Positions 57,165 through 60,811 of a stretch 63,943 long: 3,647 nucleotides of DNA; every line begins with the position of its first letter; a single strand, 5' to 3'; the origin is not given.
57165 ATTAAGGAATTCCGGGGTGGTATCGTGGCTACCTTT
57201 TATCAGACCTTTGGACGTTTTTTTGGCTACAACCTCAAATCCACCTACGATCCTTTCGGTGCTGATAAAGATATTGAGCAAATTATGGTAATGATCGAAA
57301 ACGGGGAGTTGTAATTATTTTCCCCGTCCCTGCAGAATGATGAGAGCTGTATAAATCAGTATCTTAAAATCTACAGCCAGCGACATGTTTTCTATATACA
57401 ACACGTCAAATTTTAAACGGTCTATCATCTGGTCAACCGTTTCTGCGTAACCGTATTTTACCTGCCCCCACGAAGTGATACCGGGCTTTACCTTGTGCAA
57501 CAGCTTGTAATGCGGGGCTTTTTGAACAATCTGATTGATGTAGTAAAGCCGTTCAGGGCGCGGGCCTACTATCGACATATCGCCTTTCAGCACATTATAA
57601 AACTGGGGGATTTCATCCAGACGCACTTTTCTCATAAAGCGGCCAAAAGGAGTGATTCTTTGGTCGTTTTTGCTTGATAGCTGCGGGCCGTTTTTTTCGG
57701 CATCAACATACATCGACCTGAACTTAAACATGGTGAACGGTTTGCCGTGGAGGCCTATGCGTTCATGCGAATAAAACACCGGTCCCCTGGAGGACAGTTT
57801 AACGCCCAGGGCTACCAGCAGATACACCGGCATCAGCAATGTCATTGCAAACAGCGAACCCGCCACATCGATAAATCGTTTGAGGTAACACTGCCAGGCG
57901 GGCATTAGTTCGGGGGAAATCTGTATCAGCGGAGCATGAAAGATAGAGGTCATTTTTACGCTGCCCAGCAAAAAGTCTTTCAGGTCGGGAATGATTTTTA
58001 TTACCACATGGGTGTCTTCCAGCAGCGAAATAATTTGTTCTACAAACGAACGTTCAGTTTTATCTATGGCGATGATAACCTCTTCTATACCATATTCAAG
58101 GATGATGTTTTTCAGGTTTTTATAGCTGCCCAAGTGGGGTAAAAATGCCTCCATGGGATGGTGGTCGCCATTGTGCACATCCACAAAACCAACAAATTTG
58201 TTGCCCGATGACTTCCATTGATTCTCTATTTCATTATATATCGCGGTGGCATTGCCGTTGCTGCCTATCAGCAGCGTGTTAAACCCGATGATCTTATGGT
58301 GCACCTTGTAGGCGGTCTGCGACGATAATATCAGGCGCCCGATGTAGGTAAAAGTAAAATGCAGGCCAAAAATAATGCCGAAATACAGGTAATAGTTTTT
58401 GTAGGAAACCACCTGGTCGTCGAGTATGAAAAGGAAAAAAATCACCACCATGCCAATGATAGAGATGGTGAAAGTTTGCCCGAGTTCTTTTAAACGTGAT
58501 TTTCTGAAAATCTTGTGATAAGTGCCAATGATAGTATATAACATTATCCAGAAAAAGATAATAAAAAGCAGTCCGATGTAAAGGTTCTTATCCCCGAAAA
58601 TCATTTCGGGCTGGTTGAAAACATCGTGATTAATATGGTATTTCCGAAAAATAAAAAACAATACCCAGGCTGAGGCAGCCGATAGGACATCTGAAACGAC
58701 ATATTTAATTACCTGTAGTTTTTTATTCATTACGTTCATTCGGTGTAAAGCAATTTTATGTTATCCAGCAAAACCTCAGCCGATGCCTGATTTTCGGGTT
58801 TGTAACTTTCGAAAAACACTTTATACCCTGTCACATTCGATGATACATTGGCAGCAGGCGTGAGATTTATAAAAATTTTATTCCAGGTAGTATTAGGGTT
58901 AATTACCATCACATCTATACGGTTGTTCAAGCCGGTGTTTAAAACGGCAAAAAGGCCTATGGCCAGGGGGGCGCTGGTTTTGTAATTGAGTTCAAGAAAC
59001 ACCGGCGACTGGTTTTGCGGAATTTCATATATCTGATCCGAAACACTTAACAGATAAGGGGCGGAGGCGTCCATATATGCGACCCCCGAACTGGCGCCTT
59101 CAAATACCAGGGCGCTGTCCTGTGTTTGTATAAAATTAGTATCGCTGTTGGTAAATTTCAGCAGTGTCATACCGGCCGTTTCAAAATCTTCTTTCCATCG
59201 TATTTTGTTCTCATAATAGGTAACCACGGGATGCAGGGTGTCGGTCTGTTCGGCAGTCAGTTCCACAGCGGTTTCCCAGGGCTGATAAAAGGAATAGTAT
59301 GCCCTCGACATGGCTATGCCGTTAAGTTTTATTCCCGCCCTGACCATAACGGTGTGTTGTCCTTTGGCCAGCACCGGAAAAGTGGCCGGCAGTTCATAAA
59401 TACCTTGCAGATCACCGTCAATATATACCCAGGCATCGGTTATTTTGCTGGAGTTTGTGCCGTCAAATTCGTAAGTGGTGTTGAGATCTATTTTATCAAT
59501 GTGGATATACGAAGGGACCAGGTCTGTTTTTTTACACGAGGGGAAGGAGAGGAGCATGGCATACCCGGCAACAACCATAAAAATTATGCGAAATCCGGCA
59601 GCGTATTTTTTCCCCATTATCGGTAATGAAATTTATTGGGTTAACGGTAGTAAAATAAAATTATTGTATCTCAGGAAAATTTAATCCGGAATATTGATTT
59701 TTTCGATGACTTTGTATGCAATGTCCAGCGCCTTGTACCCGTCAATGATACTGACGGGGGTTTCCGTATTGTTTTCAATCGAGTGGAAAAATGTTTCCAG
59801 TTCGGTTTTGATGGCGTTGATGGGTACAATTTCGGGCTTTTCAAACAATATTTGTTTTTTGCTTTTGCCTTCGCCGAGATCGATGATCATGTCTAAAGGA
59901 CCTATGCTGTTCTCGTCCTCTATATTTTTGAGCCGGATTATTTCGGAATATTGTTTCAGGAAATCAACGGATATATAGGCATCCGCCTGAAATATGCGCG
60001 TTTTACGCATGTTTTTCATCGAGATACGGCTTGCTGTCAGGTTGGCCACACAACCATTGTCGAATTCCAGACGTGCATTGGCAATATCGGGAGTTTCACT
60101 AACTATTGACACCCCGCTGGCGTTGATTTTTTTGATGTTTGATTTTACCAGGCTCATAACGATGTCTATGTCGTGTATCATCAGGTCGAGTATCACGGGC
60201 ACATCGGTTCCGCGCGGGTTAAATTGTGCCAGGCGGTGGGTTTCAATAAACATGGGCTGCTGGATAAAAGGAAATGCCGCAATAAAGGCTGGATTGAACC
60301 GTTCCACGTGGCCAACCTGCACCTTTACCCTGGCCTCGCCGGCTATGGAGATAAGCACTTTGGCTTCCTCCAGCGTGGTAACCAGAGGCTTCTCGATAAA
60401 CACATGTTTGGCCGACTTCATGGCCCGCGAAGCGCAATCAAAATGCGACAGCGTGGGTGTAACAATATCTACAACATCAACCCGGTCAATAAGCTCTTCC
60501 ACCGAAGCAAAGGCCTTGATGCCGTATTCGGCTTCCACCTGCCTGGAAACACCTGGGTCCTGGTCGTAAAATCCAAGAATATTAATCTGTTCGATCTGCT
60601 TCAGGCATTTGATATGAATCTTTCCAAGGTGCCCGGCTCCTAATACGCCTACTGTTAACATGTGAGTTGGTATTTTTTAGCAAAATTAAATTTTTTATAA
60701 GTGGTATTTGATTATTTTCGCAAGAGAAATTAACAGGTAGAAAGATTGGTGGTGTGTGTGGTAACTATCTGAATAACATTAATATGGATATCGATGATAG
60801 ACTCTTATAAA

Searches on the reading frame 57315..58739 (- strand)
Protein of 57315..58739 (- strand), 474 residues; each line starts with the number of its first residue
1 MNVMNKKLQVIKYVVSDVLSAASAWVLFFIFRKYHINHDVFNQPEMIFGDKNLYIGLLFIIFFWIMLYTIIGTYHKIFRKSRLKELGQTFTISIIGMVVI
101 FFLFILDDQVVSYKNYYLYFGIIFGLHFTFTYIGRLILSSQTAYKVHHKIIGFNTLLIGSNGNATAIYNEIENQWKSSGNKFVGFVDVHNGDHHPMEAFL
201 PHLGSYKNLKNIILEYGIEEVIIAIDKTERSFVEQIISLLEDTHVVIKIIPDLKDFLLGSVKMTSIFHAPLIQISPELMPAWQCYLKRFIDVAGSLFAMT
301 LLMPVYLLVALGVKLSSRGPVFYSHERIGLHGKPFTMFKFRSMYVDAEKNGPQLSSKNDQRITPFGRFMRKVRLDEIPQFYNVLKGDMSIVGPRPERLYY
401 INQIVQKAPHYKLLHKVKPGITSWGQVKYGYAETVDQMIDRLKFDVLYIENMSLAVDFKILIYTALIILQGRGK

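Call 65: search_protein_families(library=pfam, proteins=[window:57315-58739:-], max_evalue=0.00001)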
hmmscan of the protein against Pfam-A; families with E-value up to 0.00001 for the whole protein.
window:57315-58739:- (474 aa): 2 families
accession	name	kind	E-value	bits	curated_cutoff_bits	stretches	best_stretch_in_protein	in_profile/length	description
PF02397.22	Bac_transf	-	3.5e-67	225.8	27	1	287-469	1-178/179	Bacterial sugar transferase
PF13727.12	CoA_binding_3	-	1.5e-11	45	25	1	71-251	3-175/175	CoA-binding domain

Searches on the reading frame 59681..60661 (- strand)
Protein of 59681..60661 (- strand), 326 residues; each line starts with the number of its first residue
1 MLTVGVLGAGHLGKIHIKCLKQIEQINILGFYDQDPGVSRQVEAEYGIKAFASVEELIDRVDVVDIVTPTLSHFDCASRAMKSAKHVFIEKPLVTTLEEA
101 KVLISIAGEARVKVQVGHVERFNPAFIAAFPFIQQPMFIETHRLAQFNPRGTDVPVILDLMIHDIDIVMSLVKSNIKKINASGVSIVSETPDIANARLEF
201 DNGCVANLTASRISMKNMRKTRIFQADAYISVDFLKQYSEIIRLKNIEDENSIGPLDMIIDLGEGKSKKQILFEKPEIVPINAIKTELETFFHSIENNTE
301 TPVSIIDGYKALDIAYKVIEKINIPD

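Call 65: search_protein_families(library=pfam, proteins=[window:59681-60661:-], max_evalue=0.00001)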
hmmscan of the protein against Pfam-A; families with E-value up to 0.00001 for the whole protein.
window:59681-60661:- (326 aa): 2 families
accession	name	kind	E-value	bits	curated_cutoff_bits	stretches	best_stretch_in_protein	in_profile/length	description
PF01408.29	GFO_IDH_MocA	-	7.7e-26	91.6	24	1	3-118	2-120/120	Oxidoreductase family, NAD-binding Rossmann fold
PF22725.1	GFO_IDH_MocA_C3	-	3.5e-09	37.2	27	1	156-222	45-115/124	GFO/IDH/MocA C-terminal domain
